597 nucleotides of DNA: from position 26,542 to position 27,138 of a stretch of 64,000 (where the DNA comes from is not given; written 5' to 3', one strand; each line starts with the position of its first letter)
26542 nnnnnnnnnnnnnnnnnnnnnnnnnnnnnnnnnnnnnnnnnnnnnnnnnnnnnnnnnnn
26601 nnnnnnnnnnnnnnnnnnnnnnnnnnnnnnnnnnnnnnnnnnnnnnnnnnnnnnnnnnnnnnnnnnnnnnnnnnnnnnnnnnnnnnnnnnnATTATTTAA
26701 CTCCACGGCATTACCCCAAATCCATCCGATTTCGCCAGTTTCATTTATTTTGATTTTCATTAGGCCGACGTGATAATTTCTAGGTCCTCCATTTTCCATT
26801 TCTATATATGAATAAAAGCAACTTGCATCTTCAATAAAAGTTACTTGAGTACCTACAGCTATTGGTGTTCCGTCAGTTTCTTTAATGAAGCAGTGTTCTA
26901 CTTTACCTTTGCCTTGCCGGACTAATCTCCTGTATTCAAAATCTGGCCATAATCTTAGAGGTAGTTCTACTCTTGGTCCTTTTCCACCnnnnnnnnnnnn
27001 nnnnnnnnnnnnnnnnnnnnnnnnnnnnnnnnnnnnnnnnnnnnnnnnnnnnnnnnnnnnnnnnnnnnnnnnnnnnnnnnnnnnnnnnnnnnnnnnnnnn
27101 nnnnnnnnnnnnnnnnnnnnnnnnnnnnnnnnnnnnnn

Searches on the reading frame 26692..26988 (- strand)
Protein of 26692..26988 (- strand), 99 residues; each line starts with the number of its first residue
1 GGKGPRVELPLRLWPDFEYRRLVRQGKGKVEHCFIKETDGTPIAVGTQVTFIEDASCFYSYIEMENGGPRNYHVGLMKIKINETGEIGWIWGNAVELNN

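Call 38: predict_structure(alignment_id=A5)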
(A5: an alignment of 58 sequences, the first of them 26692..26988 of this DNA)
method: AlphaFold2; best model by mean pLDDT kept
length: 99 residues; sequences in the alignment: 58
mean_pLDDT: 85.0   pTM: 0.76
mean pLDDT of the five models: 85.0, 84.3, 82.8, 82.3, 79.8
residues with pLDDT >= 90: 52; 70-90: 33; 50-70: 9; < 50: 5
segments of 3 or more residues with pLDDT < 50: 1-5
pLDDT, mean of each block of 10 residues (from residue 1): 54 94 70 92 94 91 84 93 97 82
secondary structure, 60 per line:
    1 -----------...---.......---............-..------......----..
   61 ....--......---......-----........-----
elements in order: E12-14 E18-24 E28-36 E49-54 E59-64 E67-72 E76-81 E87-91

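Call 42: search_protein_families(library=pfam, alignment_id=A5, max_evalue=1)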
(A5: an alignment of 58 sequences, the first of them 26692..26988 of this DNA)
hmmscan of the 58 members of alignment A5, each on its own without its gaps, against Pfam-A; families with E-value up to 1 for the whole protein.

A. member 1, window:26692-26988:- (99 aa): 0 families

B. families by the number of members that match (of 58 scanned): 13 families
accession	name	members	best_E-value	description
PF00467.35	KOW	20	0.1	KOW motif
PF16339.10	DUF4969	12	0.0033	Domain of unknown function (DUF4969)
PF05676.18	NDUF_B7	2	0.08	NADH-ubiquinone oxidoreductase B18 subunit (NDUFB7)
PF16492.10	Cadherin_C_2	2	0.095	Cadherin cytoplasmic C-terminal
PF13677.11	MotB_plug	2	0.14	Membrane MotB of proton-channel complex MotA/MotB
PF14055.11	NVEALA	2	0.21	NVEALA protein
PF09716.15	ETRAMP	1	0.0057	Malarial early transcribed membrane protein (ETRAMP)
PF04276.17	DUF443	1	0.019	Protein of unknown function (DUF443)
PF13967.11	RSN1_TM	1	0.046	Late exocytosis, associated with Golgi transport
PF05087.17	Rota_VP2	1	0.12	Rotavirus VP2 protein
PF06086.17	Pox_A30L_A26L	1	0.14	Orthopoxvirus A26L/A30L protein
PF10717.14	ODV-E18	1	0.18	Occlusion-derived virus envelope protein ODV-E18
PF25184.1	YxzE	1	0.2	YxzE-like putative bacteriocin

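Call 43: search_solved_structures(query=A5, max_evalue=10, show_alignments=2)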
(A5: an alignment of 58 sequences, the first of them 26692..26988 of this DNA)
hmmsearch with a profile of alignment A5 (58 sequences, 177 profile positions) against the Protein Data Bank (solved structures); distinct sequences matched with E-value up to 10: 0.

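Call 53: search_protein_representatives(alignment_id=A8)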
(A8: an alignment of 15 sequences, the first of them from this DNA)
Query: 15 sequences, 97 profile positions. Proteins with E-value up to 0.001 (for the whole library): 65; up to 1e-10: 45; up to 1e-30: 2. The best 65 are listed.
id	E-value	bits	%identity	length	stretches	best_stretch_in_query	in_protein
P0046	1.6e-32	127.9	-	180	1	1-96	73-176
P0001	7.1e-31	122.6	-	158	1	3-96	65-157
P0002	1.4e-30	121.6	-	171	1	2-96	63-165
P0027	1.4e-27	112.0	-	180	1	1-96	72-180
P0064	7.5e-26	106.5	-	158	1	2-96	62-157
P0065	1.0e-24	102.8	-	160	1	2-96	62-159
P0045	1.7e-24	102.1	-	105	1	24-96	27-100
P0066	6.2e-24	100.3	-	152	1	4-96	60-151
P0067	1.5e-23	99.1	-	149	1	4-96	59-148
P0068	4.5e-23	97.6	-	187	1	1-96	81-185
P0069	1.1e-22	96.3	-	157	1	4-96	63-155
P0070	4.5e-22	94.3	-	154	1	2-96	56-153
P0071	1.9e-21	92.3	-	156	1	2-95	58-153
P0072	8.7e-21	90.2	-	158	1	4-95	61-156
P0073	2.4e-20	88.8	-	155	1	2-95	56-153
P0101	6.0e-11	58.7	-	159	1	3-93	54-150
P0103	3.7e-10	56.1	-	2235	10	22-67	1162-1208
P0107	6.8e-07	45.7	-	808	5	34-64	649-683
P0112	5.9e-06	42.7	-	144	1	24-94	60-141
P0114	2.5e-05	40.7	-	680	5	21-57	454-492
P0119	6.6e-04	36.1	-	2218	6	58-91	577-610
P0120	8.3e-04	35.8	-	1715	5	31-62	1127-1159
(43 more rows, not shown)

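Call 62: find_encoding_contigs(protein=P0101, flank=4000, max_places=2)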
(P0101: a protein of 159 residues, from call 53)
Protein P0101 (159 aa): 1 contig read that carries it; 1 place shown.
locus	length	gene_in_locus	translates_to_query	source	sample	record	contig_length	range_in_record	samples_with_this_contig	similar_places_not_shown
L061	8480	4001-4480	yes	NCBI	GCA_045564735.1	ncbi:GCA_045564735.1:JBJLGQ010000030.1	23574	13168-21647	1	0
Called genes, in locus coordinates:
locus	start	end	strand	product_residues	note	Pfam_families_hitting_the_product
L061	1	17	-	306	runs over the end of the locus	PF00106:adh_short, PF08659:KR (faint), PF13561:adh_short_C2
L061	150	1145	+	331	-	PF01408:GFO_IDH_MocA, PF02894:GFO_IDH_MocA_C, PF22725:GFO_IDH_MocA_C3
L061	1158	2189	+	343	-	PF08240:ADH_N, PF16912:Glu_dehyd_C, PF00107:ADH_zinc_N, PF13602:ADH_zinc_N_2 (faint)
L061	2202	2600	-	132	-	-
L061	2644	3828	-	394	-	PF03841:SelA (faint)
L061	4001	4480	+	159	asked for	-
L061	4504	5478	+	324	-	-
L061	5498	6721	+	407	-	PF01408:GFO_IDH_MocA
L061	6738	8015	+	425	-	PF01408:GFO_IDH_MocA, PF02894:GFO_IDH_MocA_C, PF22725:GFO_IDH_MocA_C3 (weak)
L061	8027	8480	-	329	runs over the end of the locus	PF00248:Aldo_ket_red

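Call 63: find_encoding_contigs(protein=P0112, flank=4000, max_places=2)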
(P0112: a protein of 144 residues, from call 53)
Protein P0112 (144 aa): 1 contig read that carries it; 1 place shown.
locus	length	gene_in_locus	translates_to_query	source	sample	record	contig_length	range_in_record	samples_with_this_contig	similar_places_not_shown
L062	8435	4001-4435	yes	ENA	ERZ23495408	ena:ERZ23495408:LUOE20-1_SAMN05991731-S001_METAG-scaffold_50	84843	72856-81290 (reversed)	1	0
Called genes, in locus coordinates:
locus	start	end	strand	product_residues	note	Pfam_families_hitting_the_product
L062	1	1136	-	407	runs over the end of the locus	PF01408:GFO_IDH_MocA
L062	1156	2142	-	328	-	-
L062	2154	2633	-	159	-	-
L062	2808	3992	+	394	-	PF03841:SelA (faint)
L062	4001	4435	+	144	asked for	-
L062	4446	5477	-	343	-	PF08240:ADH_N, PF16912:Glu_dehyd_C, PF00107:ADH_zinc_N, PF13602:ADH_zinc_N_2 (weak)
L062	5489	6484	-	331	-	PF01408:GFO_IDH_MocA, PF02894:GFO_IDH_MocA_C, PF22725:GFO_IDH_MocA_C3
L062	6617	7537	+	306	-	PF00106:adh_short, PF08659:KR (faint), PF13561:adh_short_C2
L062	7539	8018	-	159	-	-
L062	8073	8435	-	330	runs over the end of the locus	PF01261:AP_endonuc_2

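Call 65: find_encoding_contigs(protein=P0064, flank=4000, max_places=2)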
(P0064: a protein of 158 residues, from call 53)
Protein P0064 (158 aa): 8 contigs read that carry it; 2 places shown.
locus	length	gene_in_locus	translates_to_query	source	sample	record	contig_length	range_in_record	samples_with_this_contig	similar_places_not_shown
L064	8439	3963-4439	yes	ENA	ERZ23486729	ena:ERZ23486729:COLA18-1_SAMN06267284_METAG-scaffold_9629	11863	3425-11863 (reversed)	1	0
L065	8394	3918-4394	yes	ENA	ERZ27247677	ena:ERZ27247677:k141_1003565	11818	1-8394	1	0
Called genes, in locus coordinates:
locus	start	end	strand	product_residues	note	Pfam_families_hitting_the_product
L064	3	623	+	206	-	?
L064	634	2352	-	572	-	PF02776:TPP_enzyme_N, PF02775:TPP_enzyme_C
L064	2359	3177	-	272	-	PF05721:PhyH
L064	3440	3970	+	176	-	-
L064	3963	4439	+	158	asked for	-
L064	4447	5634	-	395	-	PF02126:PTE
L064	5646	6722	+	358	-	PF02126:PTE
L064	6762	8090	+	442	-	PF00202:Aminotran_3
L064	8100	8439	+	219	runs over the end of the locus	PF00753:Lactamase_B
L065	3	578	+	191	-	?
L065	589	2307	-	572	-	PF02776:TPP_enzyme_N, PF02775:TPP_enzyme_C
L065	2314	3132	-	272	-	PF05721:PhyH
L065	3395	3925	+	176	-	-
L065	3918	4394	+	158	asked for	-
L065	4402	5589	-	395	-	PF02126:PTE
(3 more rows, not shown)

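Call 74: fold_search(model_id=the predicted structure, library=pdb)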
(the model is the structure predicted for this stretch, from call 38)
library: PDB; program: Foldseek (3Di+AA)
matches with E <= 10: 337; with E <= 0.001: 0
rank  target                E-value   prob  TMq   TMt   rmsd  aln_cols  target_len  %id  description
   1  3upu_A                3.8e-01  0.28  0.30  0.09  11.5        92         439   10  Crystal structure of the T4 Phage SF1B Helicase Dda (released 2012-06-20)
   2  8gxe_A                9.1e-01  0.06  0.20  0.10  11.1       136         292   10  PTPN21 FERM PTP complex (released 2023-09-27)
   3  2jys_MODEL_1_A        9.7e-01  0.04  0.18  0.19  15.4        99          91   13  Solution structure of Simian Foamy Virus (mac) protease (released 2008-06-03)
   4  8gvv                  1.0e+00  0.06  0.20  0.10  12.7       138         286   10  PTPN21 PTP domain C1108S mutant (released 2023-09-20)
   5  1x27_A                1.1e+00  0.90  0.34  0.22   3.3        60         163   22  Crystal Structure of Lck SH2-SH3 with SH2 binding site of p130Cas (released 2006-02-07)
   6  8s9i_A                1.2e+00  0.12  0.26  0.08  11.6        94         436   11  Crystal structure of the gp32 C-terminal peptide/Dda/dT8 (released 2023-06-28)
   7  9c56                  1.2e+00  0.10  0.20  0.09  14.4        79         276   13  Crystal structure of human PTPN2 in complex with allosteric inhibitor (released 2024-09-04)
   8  4omo_B                1.3e+00  0.14  0.22  0.35  10.7        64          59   16  Crystal structure of the c-Src tyrosine kinase SH3 domain mutant Q128E (released 2014-12-10)
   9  9ghk_A                1.4e+00  0.13  0.22  0.34  11.5        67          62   15  Crystal structure of Fyn SH3 domain/tau 214-220 peptide complex (released 2025-08-27)
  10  8gme_D                1.4e+00  0.12  0.28  0.09  11.8        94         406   12  Crystal structure of the gp32-Dda-dT17 complex (released 2023-06-28)
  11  4ri4_A                1.8e+00  0.05  0.20  0.10  10.1       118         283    8  Crystal structure of PTPN3 (PTPH1) Y676I mutant in complex with vanadate (released 2015-03-11)
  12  3ob9_D                1.9e+00  0.18  0.31  0.32  13.5       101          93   10  Structure of the human MSL3 chromo-barrel domain at 2.5 Angstrom resolution (released 2010-10-13)
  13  1fyn_A                1.9e+00  0.11  0.23  0.35  11.2        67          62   15  PHOSPHOTRANSFERASE (released 1996-11-08)
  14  4p2i_A                1.9e+00  0.04  0.17  0.14   6.7        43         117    7  Crystal structure of the mouse SNX19 PX domain (released 2014-09-03)
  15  6xx5_A                2.0e+00  0.12  0.23  0.37  10.9        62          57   14  Crystal structure of the c-Src SH3 domain H122R-Q128K mutant in complex with Ni(II) at pH 7.5 co-crystallized with met (released 2020-05-27)
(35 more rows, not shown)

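Call 81: search_protein_families(library=pfam, proteins=[P0103, P0107, P0114, P0119, P0120], max_evalue=0.01)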
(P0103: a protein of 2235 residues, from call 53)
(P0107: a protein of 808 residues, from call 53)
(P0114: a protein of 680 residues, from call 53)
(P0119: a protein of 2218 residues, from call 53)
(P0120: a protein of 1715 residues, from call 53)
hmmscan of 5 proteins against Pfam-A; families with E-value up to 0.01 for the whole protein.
P0103 (2235 aa): 8 families
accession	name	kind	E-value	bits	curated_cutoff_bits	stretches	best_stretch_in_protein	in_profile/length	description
PF02494.22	HYR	-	7.8e-113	369.5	21.7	7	576-659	1-81/81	HYR domain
PF23237.1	HYR_4C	-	1.4e-53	179.4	27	7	2147-2218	5-73/73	HYR-like domain with 4 cysteines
PF16403.11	Bact_surface_Ig-like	-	4.6e-10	39.8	27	0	633-659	45-71/71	Bacterial surface protein, Ig-like domain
PF11305.13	DUF3107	-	2.1e-09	38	27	0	1426-1452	32-59/73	Protein of unknown function (DUF3107)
PF03531.20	SSrecog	-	5.4e-09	36.4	22.2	0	1248-1276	3-31/69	Structure-specific recognition protein (SSRP1)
PF13750.12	Big_3_3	-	3.2e-08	33.8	27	0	803-840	11-49/157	Bacterial Ig-like domain (group 3)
PF17963.7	Big_9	-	0.0019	19.5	23.6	1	593-658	25-89/89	Bacterial Ig domain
PF21681.2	Csa5_I-A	-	0.0084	16.7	30.3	0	1048-1108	78-138/158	Type-I-A Cascade subunit Csa5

P0107 (808 aa): 10 families
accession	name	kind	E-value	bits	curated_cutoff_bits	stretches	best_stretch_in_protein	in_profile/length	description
PF11717.14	Tudor-knot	-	2.4e-30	104.6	20.8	0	487-531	2-50/55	RNA binding activity-knot of a chromodomain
PF02820.24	MBT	-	1.1e-27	96.4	22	0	504-536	17-49/69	mbt repeat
PF16719.11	SAWADEE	-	3.2e-20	72.9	28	0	508-544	21-58/125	SAWADEE domain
PF22732.2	MSL3_chromo-like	-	2.5e-09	37.5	28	0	426-448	37-59/78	MSL3 chromodomain-like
PF18358.7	Tudor_4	-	1.6e-08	34.5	25.8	0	502-535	16-47/50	Histone methyltransferase Tudor domain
PF01453.30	B_lectin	-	9.4e-05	23.3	32.4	0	506-542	61-97/105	D-mannose binding lectin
PF14125.13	DUF4292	-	0.00035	20.7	23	0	512-543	149-180/209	Domain of unknown function (DUF4292)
PF00467.35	KOW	-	0.00063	19.9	22.3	0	759-775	15-31/32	KOW motif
PF01957.25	NfeD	-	0.0052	17.4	29.1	0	311-330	33-52/57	NfeD-like C-terminal, partner-binding domain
PF24870.1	DUF7735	-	0.0095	16.3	27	0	331-370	69-108/147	Domain of unknown function (DUF7735)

P0114 (680 aa): 11 families
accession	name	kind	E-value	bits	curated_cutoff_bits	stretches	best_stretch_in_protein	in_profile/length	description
PF17957.7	Big_7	-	2.3e-50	169.5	24.1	5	367-429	6-70/70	Bacterial Ig domain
PF16640.11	Big_3_5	-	6.4e-17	62.3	35.5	3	45-130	2-87/88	Bacterial Ig-like domain (group 3)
PF07550.17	Shr-like_HID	-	1.3e-08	35.6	22.3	0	308-333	48-74/82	Heme-binding protein Shr-like, Hb-interacting domain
PF01416.25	PseudoU_synth_1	-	5.1e-08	33.8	23.3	0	348-394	14-61/108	tRNA pseudouridine synthase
PF01510.30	Amidase_2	-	2.9e-06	28.1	26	0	515-555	60-102/131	N-acetylmuramoyl-L-alanine amidase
PF24145.1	K1-lyase_N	-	0.0001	22.7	27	0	161-195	26-60/72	K1 capsule-specific polysaccharide lyase, N-terminal domain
PF07396.17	Porin_O_P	-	0.0016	18.2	20.9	0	396-458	1-63/370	Phosphate-selective porin O and P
PF08308.17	PEGA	-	0.0017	18.6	20.8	0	511-536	20-45/71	PEGA domain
PF24603.1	TPR_30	-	0.0047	17.7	29.7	0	425-457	42-74/100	Tetratricopeptide repeat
PF13915.11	DUF4210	-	0.0048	17.8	21.2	0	468-493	14-39/73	Domain of unknown function (DUF4210)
PF20583.3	DUF6786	-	0.0075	15.5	27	0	290-339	241-290/376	Family of unknown function (DUF6786)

P0119 (2218 aa): 1 family
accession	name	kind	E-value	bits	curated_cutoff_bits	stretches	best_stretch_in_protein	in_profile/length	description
PF10902.13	WYL_2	-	0.00024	21.8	26.7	0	625-664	12-55/74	WYL_2, Sm-like SH3 beta-barrel fold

P0120 (1715 aa): 7 families
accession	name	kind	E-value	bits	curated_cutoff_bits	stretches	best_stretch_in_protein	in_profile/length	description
PF13585.12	CHU_C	-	1.3e-15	57.8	27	1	1626-1697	3-72/86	CHU_C Type IX secretion signal domain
PF05572.19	Peptidase_M43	-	4.5e-10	40.1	23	1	104-268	12-151/152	Pregnancy-associated plasma protein-A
PF22544.2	HYDIN_VesB_CFA65-like_Ig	-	0.0006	20.4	25.5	0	1502-1565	6-69/100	HYDIN/CFA65/VesB-like, Ig-like domain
PF16820.11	PKD_3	-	0.0019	18.5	26.3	0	314-347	32-66/68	PKD-like domain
PF06832.18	BiPBP_C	-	0.002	18.4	26.8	0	391-429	40-79/90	Penicillin-Binding Protein C-terminus Family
PF18911.6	PKD_4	-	0.0021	18.5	27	0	304-364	23-83/85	PKD domain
PF19408.5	PKD_6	-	0.0029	18.4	25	0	1075-1106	8-40/82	PKD-like domain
